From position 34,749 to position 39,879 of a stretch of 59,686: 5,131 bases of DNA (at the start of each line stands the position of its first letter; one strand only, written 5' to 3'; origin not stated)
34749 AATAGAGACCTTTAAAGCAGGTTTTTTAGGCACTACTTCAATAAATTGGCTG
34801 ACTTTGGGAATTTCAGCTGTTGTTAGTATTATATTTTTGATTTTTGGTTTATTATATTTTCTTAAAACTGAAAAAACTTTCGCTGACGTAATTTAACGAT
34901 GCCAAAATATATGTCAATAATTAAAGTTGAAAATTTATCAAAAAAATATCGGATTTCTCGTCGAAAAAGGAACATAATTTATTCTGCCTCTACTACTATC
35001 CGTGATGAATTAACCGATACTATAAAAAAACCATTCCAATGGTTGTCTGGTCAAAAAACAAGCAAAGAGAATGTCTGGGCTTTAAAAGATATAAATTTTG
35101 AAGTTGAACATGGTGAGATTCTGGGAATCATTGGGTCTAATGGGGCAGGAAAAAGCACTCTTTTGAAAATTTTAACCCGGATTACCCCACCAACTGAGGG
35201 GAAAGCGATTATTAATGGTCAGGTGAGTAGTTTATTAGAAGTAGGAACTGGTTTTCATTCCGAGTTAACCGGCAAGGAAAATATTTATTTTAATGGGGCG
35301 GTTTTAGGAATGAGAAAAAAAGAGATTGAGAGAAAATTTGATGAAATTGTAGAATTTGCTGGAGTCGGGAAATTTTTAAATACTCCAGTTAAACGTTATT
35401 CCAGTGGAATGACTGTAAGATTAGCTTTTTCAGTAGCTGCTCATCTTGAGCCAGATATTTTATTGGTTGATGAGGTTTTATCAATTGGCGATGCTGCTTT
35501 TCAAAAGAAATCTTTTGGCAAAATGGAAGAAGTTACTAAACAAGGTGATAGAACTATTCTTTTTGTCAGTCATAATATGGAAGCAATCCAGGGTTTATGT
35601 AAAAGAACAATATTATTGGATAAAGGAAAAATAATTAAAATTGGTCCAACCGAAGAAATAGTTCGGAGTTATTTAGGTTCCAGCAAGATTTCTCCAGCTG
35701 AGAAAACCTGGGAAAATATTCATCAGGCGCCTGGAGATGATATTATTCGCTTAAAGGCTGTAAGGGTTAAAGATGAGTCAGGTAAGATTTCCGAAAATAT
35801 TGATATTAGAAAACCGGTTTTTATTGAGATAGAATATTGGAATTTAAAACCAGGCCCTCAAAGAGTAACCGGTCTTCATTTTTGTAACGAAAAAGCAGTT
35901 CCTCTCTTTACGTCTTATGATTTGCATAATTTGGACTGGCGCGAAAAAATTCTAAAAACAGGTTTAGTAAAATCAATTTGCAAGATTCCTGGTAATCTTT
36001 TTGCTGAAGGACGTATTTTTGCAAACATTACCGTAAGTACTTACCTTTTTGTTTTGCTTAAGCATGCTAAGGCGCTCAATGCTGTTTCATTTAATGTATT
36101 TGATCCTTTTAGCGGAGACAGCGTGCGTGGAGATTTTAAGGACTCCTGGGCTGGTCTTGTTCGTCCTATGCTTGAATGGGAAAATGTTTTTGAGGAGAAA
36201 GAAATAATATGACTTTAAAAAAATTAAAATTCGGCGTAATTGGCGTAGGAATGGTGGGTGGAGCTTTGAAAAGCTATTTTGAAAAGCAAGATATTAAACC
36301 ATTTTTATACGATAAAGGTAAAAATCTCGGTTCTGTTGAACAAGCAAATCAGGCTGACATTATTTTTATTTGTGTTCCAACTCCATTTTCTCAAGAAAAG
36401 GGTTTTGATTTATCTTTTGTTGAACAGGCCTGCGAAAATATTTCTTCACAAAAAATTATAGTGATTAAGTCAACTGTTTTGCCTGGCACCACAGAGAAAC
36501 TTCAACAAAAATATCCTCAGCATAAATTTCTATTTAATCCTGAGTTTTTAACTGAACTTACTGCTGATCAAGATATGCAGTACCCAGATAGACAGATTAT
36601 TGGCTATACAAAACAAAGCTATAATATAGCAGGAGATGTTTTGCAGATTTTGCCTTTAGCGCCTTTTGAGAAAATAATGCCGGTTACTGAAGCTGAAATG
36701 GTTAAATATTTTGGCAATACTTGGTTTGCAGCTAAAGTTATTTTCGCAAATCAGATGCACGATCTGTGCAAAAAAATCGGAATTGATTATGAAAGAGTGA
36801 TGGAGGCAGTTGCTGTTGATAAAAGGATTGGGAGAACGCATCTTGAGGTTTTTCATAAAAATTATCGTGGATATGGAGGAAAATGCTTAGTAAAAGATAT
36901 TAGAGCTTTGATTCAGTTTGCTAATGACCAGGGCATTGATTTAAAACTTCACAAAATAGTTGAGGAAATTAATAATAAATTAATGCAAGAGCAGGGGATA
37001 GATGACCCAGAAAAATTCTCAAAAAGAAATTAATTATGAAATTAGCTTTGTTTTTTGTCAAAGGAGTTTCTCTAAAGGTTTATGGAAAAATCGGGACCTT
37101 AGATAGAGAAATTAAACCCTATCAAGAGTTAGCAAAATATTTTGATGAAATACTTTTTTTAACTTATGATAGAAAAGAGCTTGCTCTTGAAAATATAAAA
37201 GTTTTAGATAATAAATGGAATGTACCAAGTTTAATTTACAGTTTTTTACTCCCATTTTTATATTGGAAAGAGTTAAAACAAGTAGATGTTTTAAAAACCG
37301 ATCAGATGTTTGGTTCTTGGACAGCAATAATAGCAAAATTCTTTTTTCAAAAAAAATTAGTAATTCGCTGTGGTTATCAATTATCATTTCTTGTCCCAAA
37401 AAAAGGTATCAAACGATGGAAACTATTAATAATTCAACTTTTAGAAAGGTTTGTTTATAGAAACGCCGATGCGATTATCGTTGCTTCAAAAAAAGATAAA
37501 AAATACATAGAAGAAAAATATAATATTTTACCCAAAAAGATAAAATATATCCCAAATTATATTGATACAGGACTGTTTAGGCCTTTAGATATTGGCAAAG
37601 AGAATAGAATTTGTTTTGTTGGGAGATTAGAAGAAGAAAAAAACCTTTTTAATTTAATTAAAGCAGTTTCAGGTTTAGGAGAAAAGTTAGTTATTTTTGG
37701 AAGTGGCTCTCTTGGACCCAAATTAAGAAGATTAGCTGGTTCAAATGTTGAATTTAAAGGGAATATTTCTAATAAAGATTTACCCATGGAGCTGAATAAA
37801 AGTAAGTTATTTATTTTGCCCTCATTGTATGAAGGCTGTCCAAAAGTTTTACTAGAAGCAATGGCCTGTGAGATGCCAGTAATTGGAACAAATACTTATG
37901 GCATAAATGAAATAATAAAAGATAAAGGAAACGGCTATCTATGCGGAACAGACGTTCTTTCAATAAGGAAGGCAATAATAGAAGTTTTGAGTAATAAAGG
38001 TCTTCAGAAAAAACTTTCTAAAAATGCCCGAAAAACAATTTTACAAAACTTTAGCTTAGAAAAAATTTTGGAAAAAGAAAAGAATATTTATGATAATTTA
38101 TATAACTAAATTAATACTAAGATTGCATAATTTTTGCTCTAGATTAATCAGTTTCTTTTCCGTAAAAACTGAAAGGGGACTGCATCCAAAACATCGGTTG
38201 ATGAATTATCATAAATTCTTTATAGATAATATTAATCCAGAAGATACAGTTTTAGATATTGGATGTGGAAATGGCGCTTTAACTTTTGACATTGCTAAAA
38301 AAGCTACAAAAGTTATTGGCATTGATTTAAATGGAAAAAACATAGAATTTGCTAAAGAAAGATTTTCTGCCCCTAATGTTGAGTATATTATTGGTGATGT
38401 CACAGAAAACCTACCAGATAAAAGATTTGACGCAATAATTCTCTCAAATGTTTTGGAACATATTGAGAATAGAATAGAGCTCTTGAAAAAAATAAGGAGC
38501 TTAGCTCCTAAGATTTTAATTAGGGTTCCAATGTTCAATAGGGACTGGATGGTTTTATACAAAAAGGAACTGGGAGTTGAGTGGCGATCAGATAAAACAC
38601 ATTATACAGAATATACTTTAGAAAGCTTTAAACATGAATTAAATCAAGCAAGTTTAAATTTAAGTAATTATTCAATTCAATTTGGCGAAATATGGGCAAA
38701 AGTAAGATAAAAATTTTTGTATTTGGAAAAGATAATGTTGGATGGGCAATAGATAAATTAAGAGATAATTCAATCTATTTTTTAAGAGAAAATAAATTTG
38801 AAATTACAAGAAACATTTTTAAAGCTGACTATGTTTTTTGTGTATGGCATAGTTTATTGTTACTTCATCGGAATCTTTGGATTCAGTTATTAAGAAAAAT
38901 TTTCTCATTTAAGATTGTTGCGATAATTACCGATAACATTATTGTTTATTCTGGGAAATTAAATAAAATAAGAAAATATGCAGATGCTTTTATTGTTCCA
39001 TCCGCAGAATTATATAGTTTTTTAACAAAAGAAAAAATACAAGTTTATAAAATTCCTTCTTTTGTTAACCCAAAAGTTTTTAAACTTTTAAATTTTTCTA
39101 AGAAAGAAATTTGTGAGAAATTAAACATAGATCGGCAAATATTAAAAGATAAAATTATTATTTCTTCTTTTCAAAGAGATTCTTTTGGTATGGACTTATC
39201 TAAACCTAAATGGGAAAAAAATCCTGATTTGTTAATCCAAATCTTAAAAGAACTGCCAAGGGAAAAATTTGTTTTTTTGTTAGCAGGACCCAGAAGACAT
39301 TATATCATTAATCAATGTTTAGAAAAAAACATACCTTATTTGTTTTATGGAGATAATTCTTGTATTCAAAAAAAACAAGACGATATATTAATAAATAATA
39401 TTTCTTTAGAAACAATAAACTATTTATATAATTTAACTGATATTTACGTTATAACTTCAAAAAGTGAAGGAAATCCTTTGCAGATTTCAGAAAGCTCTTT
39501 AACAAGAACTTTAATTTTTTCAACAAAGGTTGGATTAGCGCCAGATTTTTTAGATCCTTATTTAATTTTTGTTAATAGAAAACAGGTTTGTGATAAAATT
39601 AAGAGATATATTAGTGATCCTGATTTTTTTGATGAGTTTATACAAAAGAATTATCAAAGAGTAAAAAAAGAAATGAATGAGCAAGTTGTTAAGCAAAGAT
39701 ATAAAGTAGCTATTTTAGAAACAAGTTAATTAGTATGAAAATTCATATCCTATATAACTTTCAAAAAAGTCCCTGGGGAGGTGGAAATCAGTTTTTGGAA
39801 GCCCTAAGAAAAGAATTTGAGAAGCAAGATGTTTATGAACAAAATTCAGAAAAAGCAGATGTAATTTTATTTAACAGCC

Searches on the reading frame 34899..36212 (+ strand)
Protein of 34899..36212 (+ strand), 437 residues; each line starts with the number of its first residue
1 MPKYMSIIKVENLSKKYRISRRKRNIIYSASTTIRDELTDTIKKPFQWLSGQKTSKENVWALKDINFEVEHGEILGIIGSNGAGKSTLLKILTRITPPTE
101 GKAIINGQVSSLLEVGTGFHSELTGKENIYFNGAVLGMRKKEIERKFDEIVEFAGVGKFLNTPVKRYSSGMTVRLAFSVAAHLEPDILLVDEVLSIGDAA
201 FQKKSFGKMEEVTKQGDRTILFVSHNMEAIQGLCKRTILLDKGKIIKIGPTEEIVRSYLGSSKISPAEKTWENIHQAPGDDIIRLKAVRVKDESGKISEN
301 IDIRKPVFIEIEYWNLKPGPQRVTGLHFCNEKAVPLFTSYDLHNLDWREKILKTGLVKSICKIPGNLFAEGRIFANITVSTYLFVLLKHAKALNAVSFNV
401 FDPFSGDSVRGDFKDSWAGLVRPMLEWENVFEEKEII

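Call 7: search_protein_families(library=pfam, proteins=[window:34899-36212:+], max_evalue=0.001)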
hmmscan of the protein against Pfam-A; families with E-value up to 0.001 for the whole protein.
window:34899-36212:+ (437 aa): 2 families
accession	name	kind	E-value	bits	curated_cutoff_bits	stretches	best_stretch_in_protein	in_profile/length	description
PF00005.33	ABC_tran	-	2.9e-22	80.2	25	1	62-193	1-135/137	ABC transporter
PF13304.12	AAA_21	-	0.00011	22.8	27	0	75-95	2-22/304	AAA domain, putative AbiEii toxin, Type IV TA system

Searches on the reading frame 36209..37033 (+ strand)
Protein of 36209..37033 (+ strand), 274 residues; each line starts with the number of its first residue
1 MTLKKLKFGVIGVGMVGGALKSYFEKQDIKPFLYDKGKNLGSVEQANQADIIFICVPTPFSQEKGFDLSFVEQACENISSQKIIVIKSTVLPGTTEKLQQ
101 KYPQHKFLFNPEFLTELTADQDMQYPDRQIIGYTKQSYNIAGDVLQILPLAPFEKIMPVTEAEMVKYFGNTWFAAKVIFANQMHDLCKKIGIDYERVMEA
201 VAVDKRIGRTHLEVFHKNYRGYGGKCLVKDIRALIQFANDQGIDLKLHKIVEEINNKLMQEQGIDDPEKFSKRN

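Call 7: search_protein_families(library=pfam, proteins=[window:36209-37033:+], max_evalue=0.001)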
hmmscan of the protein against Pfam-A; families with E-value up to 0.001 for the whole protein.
window:36209-37033:+ (274 aa): 2 families
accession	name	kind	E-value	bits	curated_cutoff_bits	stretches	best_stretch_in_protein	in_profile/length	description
PF00984.24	UDPG_MGDP_dh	-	5.4e-26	91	25.4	1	161-256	2-93/94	UDP-glucose/GDP-mannose dehydrogenase family, central domain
PF03721.20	UDPG_MGDP_dh_N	-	1.8e-22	80.3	27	1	44-138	72-180/187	UDP-glucose/GDP-mannose dehydrogenase family, NAD binding domain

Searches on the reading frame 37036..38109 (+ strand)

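Call 7: search_protein_families(library=pfam, proteins=[window:37036-38109:+], max_evalue=0.001)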
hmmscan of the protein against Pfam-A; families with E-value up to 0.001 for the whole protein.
window:37036-38109:+ (357 aa): 6 families
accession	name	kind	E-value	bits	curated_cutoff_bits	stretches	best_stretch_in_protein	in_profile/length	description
PF00534.26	Glycos_transf_1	-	2.1e-35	122.2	26.4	1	187-333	13-171/172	Glycosyl transferases group 1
PF13692.12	Glyco_trans_1_4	-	1.3e-28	100.5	27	1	190-320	2-142/142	Glycosyl transferases group 1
PF13439.12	Glyco_transf_4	-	5.9e-11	43.1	28.5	1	40-178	23-168/170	Glycosyltransferase Family 4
PF13524.12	Glyco_trans_1_2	-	1.3e-06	28.9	25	1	208-345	6-139/144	Glycosyl transferase-like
PF20706.3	GT4-conflict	-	9e-05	22.1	26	1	246-321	272-340/385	Family 4 Glycosyltransferase in conflict systems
PF13579.12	Glyco_trans_4_4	-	0.00014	22.7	29.7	1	119-174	104-157/158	Glycosyl transferase 4-like domain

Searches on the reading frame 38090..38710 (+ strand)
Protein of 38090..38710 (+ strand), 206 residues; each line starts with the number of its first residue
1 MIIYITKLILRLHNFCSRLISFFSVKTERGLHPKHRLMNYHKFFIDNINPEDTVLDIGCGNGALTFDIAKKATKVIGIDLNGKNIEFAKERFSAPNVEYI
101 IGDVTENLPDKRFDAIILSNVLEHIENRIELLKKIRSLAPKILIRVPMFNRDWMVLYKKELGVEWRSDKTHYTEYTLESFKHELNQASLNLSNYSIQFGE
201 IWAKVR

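Call 7: search_protein_families(library=pfam, proteins=[window:38090-38710:+], max_evalue=0.001)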
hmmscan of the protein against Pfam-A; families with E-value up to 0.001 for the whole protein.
window:38090-38710:+ (206 aa): 22 families
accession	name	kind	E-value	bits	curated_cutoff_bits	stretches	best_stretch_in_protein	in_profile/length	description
PF13847.12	Methyltransf_31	-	6.2e-18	65.3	27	1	49-141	2-104/145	Methyltransferase domain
PF13649.12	Methyltransf_25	-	1.1e-17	65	27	1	54-137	1-91/97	Methyltransferase domain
PF08241.18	Methyltransf_11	-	1.4e-17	64.5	21.2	1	55-136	1-84/95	Methyltransferase domain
PF13489.12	Methyltransf_23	-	1.7e-17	64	27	1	36-190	8-160/164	Methyltransferase domain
PF08242.18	Methyltransf_12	-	2.4e-15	57.5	30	1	55-138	1-91/98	Methyltransferase domain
PF05175.20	MTS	-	8.6e-11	42.2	23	1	25-118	4-104/170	Methyltransferase small domain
PF07021.18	MetW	-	7e-10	39.3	21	1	44-157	7-119/193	Methionine biosynthesis protein MetW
PF05401.17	NodS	-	4.2e-08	33.7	24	1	53-138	46-132/201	Nodulation protein S (NodS)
PF06325.19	PrmA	-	2.8e-07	30.8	22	1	48-125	159-238/296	Ribosomal protein L11 methyltransferase (PrmA)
PF02353.26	CMAS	-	2e-06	27.7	27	1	47-126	59-141/273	Mycolic acid cyclopropane synthetase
PF01209.24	Ubie_methyltran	-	3.5e-06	27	20.1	1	35-136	32-140/233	ubiE/COQ5 methyltransferase family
PF00398.26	RrnaAD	-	3.6e-06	26.7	24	1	47-106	27-87/263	Ribosomal RNA adenine dimethylase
PF01728.25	FtsJ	-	7.4e-06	26.4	24.1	1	47-115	18-86/181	FtsJ-like methyltransferase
PF02475.24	TRM5-TYW2_MTfase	-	9e-06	26.2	28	1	46-133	32-128/164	TRM5/TYW2 methyltransferase domain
PF00891.24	Methyltransf_2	-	1.1e-05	25.3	22.3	1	47-136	59-153/210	O-methyltransferase domain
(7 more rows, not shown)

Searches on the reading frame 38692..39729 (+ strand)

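Call 7: search_protein_families(library=pfam, proteins=[window:38692-39729:+], max_evalue=0.001)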
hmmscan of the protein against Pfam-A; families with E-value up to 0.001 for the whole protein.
window:38692-39729:+ (345 aa): 2 families
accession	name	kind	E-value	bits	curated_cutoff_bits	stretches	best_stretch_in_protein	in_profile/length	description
PF00534.26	Glycos_transf_1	-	5.7e-09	36.2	26.4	1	174-322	26-171/172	Glycosyl transferases group 1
PF13692.12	Glyco_trans_1_4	-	0.0007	20.3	27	0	174-306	13-139/142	Glycosyl transferases group 1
